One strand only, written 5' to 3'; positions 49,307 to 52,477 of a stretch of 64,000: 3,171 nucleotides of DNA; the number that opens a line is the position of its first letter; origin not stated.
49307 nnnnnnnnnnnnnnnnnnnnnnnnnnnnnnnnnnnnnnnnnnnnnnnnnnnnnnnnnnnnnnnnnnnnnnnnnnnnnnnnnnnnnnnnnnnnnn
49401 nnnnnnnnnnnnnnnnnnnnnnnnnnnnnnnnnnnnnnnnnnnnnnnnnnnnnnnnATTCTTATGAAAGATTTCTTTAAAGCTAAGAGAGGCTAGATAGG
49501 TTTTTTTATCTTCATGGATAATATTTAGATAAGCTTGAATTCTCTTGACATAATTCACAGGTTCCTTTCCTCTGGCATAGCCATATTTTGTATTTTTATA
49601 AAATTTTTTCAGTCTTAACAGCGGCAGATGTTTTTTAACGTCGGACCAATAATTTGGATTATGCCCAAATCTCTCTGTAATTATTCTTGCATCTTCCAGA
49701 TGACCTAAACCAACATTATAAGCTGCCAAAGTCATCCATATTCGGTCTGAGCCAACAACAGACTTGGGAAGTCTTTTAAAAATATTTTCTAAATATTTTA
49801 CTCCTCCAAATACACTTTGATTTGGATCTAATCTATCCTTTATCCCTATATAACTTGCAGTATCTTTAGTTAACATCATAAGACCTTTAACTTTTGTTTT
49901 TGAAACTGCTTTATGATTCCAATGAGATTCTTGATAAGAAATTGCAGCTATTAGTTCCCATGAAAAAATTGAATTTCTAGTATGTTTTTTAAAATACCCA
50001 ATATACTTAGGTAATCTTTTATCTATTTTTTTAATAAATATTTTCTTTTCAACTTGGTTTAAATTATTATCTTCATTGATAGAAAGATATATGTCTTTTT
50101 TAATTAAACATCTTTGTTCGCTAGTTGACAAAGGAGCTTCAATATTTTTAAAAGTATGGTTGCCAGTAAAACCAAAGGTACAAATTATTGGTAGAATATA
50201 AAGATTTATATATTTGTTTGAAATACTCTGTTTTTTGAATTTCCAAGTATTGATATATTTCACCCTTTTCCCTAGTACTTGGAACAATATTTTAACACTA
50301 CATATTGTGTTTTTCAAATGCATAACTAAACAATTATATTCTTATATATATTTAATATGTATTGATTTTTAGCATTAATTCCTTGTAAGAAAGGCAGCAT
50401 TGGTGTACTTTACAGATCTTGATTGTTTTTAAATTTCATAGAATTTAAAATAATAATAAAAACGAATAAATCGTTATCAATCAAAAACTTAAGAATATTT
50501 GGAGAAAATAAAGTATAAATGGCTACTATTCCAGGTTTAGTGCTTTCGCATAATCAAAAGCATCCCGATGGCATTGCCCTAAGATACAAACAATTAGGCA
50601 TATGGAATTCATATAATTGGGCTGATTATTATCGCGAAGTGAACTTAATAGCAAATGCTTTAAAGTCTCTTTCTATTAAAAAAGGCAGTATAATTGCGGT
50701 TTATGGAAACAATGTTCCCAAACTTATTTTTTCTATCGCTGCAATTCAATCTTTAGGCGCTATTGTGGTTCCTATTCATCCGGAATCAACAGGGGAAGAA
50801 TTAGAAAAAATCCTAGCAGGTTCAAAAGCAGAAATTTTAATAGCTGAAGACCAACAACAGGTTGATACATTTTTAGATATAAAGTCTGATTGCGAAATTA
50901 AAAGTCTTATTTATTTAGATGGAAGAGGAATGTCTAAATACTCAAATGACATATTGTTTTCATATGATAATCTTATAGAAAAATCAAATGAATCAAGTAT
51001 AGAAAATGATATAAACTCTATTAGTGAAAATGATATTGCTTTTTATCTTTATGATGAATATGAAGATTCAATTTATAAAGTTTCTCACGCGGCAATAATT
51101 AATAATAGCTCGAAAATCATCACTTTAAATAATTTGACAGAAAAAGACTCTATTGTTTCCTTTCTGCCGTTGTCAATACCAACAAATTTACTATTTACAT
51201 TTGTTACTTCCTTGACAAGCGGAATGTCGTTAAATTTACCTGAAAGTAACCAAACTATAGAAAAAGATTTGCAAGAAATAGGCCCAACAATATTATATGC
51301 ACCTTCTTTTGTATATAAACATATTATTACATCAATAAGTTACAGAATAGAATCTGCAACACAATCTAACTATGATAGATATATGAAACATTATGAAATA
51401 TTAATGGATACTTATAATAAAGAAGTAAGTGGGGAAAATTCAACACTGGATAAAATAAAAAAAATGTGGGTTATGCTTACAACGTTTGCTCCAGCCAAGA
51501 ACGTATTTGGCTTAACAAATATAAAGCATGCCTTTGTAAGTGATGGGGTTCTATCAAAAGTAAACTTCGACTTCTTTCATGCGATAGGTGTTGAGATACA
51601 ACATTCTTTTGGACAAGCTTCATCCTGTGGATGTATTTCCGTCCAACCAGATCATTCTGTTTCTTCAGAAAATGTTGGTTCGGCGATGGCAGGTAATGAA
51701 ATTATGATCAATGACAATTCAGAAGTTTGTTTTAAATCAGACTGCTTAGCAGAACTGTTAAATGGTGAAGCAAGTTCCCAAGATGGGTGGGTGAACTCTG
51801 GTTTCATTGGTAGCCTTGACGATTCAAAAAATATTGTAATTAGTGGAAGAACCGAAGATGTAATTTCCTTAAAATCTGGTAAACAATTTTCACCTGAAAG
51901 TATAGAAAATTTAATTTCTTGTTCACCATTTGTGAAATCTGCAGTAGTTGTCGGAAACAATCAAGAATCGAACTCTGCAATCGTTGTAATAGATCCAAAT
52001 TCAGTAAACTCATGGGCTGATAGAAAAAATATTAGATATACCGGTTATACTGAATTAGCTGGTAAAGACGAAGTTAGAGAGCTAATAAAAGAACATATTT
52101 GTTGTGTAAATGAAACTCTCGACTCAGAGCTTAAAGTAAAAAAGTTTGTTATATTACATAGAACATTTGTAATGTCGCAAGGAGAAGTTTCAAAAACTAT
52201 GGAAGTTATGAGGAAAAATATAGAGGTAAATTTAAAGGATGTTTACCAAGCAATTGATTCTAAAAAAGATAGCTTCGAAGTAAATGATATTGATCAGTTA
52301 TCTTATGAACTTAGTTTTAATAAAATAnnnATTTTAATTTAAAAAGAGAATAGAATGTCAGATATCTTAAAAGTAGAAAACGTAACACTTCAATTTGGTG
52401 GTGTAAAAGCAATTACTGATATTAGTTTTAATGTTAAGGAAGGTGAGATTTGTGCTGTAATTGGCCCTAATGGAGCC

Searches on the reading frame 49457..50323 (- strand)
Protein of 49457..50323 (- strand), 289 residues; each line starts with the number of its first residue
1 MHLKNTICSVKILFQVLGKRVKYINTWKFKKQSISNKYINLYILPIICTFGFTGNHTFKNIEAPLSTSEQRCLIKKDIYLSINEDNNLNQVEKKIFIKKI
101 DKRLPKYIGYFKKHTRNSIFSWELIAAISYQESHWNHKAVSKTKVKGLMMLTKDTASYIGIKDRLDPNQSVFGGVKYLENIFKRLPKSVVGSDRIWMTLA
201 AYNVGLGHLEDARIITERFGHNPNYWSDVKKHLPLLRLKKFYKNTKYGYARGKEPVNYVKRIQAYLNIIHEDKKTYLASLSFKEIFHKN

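Call 48: search_protein_families(library=ncbifam, proteins=[window:49457-50323:-], max_evalue=0.00001)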
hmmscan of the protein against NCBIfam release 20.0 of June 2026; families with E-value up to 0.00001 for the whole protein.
window:49457-50323:- (289 aa): 3 families
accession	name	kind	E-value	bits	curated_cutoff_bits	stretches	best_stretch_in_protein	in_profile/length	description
NF008112.0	PRK10859.1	equivalog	1.5e-86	290.7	354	1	85-273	268-454/483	membrane-bound lytic murein transglycosylase MltF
NF008631.0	PRK11619.1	equivalog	1.3e-06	27.1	536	1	99-209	470-585/644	murein transglycosylase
NF008670.0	PRK11671.1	equivalog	3.1e-06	26.6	375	1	73-157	158-242/359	membrane-bound lytic murein transglycosylase MltC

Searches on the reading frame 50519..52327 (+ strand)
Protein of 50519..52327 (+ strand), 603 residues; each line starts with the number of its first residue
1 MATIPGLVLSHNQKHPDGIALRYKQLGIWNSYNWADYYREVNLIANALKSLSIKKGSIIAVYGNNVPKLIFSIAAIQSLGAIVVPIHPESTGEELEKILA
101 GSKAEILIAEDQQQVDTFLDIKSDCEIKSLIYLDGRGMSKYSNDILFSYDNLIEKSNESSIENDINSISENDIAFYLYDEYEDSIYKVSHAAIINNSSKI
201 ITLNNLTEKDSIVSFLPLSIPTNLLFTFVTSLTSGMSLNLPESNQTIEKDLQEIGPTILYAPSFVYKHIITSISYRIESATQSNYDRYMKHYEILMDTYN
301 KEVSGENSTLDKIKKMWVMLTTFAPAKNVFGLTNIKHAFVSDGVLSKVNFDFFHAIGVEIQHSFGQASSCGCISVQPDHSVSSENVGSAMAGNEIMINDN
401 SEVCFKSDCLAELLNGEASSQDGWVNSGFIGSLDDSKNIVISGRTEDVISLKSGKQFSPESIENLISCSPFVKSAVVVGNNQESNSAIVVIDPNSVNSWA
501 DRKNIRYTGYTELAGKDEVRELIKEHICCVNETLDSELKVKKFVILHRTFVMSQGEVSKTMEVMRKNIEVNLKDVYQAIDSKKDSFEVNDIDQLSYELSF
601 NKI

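Call 48: search_protein_families(library=ncbifam, proteins=[window:50519-52327:+], max_evalue=0.00001)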
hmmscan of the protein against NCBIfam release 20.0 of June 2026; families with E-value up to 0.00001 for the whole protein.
window:50519-52327:+ (603 aa): 64 families (the best 25 are shown)
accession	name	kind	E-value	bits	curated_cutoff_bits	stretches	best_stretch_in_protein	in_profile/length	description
NF038343.1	ligase_FadD11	exception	1.2e-42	146.1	950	1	15-573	14-574/585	fatty acid--CoA ligase FadD11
NF004837.0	PRK06187.1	subfamily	5.1e-27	94.3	476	2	3-179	9-178/531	long-chain-fatty-acid--CoA ligase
TIGR03098.1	ligase_PEP_1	hypoth_equivalog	1.9e-22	79.4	592.35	1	7-220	5-215/517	acyl-CoA ligase (AMP-forming), exosortase A system-associated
TIGR01923.1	menE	equivalog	3.7e-22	78.8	330.15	2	357-482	248-384/442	o-succinylbenzoate--CoA ligase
NF006182.0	PRK08316.1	subfamily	2.6e-21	75.7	663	1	3-266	12-271/523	fatty acyl-CoA synthetase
NF005801.1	PRK07656.1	equivalog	1.3e-19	70.3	657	2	3-269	2-267/500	FadD3 family acyl-CoA ligase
NF006539.0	PRK09029.1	equivalog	6.9e-18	64.7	494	2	12-115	13-112/458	o-succinylbenzoate--CoA ligase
NF009233.0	PRK12583.1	subfamily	6.3e-17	61.2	832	1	3-121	19-135/558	fatty acid CoA ligase family protein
NF004114.0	PRK05605.1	equivalog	1.1e-16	60.3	766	1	31-130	59-157/575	long-chain-fatty-acid--CoA ligase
NF004511.1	PRK05852.1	equivalog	1.6e-16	60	650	1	10-490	7-452/505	FadD7 family fatty acid--CoA ligase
NF004822.0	PRK06178.1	equivalog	2e-16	59.7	782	1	31-131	62-161/571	acyl-CoA synthetase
NF002966.0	PRK03640.1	equivalog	2.9e-16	59.2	556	2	12-122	12-118/483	o-succinylbenzoate--CoA ligase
NF005676.0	PRK07470.1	equivalog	5.4e-16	58.3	774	1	11-163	29-170/544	acyl-CoA synthetase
NF005947.1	PRK08008.1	equivalog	7e-16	57.9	651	1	25-154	31-159/518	crotonobetaine/carnitine-CoA ligase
NF006134.1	PRK08279.1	equivalog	3.6e-15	55.5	625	1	11-240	53-280/605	long-chain-acyl-CoA synthetase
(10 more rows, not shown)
